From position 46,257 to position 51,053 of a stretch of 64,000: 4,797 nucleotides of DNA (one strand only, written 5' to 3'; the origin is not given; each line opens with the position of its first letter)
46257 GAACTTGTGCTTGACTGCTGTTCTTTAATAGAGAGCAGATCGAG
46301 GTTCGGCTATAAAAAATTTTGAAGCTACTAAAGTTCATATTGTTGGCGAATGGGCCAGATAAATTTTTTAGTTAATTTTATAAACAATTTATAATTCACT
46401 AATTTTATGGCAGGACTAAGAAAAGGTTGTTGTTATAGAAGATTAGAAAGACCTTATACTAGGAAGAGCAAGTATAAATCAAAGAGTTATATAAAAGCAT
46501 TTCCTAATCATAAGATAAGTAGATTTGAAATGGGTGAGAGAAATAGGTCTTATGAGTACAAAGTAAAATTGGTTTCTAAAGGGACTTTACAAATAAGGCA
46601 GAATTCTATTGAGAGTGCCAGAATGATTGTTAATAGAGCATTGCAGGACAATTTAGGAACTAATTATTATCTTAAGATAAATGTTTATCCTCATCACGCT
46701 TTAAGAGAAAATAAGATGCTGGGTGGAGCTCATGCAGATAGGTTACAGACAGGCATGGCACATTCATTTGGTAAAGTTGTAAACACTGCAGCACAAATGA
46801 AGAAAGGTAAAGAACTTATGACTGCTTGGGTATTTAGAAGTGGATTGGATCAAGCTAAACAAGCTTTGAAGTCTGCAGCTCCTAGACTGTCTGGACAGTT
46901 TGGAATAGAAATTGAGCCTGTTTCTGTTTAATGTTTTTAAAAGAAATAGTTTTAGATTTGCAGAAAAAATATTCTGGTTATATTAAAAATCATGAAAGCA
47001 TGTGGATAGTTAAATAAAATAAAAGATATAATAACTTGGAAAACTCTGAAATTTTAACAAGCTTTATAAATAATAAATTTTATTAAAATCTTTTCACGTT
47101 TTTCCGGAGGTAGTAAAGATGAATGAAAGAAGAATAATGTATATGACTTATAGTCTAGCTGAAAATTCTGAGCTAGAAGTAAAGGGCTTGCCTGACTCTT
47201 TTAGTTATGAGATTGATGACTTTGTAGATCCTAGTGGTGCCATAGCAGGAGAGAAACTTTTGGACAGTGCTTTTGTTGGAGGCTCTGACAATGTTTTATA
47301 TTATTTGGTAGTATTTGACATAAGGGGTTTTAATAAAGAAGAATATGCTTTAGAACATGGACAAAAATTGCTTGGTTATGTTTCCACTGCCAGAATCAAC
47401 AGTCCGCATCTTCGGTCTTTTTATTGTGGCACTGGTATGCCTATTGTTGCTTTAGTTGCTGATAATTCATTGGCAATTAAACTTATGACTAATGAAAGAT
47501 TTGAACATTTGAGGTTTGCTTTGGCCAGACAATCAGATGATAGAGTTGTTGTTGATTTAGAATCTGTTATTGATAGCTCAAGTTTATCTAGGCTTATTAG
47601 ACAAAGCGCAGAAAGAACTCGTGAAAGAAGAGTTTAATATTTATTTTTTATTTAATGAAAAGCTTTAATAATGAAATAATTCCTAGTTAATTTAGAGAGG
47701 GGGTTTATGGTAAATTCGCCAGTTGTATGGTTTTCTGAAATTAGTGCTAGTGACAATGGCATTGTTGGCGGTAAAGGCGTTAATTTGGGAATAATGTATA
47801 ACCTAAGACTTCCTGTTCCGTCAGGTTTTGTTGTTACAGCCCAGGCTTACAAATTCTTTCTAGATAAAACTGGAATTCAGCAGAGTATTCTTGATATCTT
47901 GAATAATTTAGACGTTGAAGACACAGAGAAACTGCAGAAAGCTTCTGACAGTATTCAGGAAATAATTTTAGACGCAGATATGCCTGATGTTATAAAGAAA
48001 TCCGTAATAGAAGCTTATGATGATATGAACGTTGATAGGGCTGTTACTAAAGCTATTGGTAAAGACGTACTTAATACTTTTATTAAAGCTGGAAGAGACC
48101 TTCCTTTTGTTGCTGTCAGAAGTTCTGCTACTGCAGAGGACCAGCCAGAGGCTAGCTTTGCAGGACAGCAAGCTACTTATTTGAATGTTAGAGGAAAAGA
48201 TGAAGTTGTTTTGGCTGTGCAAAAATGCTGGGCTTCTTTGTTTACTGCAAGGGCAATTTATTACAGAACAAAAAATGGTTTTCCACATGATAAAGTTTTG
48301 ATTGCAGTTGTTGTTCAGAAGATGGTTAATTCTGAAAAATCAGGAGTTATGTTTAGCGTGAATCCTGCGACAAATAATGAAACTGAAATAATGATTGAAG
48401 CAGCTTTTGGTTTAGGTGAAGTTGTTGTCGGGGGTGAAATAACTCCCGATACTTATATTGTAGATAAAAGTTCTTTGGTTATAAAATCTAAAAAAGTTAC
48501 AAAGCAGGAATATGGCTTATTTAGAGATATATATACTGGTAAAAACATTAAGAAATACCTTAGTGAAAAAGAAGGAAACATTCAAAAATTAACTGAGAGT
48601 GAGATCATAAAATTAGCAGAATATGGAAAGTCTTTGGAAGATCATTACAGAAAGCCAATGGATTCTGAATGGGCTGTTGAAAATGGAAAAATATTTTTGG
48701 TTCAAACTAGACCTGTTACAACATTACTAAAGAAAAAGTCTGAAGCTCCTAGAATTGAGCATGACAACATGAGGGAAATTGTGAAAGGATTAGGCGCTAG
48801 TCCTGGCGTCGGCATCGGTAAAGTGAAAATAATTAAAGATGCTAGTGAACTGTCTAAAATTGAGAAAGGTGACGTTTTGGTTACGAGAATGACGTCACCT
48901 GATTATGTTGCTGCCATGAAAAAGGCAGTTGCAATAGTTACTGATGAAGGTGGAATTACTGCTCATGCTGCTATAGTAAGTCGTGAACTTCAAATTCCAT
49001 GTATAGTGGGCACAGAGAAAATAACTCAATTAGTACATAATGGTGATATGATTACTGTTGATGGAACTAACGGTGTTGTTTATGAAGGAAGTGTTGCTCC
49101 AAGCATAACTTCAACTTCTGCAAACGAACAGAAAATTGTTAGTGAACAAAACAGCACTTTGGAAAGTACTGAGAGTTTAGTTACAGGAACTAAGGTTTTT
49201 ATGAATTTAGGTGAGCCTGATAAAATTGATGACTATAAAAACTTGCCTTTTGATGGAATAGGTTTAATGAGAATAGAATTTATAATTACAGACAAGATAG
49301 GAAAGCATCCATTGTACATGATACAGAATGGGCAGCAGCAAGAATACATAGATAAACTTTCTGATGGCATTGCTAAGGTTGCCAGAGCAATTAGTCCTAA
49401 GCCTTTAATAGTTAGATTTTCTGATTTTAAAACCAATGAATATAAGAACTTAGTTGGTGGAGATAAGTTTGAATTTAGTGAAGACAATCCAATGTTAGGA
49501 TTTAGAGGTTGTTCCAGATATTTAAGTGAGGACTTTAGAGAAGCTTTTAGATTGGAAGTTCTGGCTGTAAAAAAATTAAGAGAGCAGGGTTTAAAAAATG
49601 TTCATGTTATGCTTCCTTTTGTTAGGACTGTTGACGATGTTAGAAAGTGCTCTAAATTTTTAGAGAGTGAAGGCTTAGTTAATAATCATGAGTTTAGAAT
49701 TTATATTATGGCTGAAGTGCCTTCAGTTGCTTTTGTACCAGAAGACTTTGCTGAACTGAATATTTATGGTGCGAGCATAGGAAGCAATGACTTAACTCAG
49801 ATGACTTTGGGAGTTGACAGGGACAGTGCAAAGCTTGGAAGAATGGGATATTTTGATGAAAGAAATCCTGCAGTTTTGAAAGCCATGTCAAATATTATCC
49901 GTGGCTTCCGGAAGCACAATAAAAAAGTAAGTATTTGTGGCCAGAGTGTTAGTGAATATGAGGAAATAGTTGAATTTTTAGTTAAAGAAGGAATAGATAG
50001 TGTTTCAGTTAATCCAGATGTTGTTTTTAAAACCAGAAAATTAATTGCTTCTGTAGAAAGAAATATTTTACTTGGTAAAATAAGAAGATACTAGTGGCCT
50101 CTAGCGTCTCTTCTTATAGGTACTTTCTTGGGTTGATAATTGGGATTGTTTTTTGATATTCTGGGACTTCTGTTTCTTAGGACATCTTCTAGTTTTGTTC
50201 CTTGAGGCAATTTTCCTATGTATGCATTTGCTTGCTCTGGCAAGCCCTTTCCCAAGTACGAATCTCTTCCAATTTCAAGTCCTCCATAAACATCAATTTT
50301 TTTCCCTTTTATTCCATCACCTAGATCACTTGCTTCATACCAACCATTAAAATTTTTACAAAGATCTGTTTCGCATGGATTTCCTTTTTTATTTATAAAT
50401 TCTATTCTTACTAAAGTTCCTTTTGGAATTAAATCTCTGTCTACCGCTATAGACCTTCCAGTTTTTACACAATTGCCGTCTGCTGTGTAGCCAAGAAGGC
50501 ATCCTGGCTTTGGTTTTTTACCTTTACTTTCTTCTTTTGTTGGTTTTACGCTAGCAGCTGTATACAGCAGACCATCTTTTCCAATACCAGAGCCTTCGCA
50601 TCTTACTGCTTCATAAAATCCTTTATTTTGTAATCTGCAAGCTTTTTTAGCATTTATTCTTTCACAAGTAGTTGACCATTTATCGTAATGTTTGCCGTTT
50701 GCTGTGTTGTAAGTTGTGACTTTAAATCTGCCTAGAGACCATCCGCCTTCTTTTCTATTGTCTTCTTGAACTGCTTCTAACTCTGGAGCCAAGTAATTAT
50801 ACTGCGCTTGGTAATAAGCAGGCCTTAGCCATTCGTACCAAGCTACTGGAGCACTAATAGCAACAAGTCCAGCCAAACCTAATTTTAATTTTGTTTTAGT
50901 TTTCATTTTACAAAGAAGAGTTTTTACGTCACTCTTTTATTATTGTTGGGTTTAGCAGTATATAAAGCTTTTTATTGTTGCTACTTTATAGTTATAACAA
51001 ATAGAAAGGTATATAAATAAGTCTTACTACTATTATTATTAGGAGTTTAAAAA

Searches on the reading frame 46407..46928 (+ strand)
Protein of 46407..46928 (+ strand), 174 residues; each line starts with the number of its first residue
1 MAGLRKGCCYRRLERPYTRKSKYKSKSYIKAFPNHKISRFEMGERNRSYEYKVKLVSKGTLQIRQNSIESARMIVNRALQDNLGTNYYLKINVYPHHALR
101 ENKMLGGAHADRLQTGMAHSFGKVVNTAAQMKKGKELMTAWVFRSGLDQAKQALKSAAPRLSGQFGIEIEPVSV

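Call 27: search_protein_families(library=pfam, proteins=[window:46407-46928:+], max_evalue=0.01)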
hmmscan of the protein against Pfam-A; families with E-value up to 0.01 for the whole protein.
window:46407-46928:+ (174 aa): 1 family
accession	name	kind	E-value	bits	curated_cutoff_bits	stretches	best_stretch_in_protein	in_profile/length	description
PF00252.24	Ribosomal_L16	-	3.3e-23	82.5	27.9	1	19-165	8-129/132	Ribosomal protein L16p/L10e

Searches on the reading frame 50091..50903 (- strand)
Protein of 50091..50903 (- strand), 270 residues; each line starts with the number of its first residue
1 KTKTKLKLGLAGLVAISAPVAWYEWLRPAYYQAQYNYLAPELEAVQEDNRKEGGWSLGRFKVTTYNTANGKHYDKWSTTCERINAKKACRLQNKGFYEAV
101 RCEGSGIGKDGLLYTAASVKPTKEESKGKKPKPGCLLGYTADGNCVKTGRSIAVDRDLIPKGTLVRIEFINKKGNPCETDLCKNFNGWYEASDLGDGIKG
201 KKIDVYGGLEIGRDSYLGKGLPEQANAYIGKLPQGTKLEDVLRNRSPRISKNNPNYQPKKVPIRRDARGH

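Call 27: search_protein_families(library=pfam, proteins=[window:50091-50903:-], max_evalue=0.01)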
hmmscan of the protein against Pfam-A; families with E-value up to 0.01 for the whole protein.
window:50091-50903:- (270 aa): 1 family
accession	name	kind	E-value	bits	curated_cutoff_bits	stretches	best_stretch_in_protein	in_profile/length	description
PF06725.17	3D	-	3.1e-10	40.6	23.8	1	150-209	1-51/72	3D domain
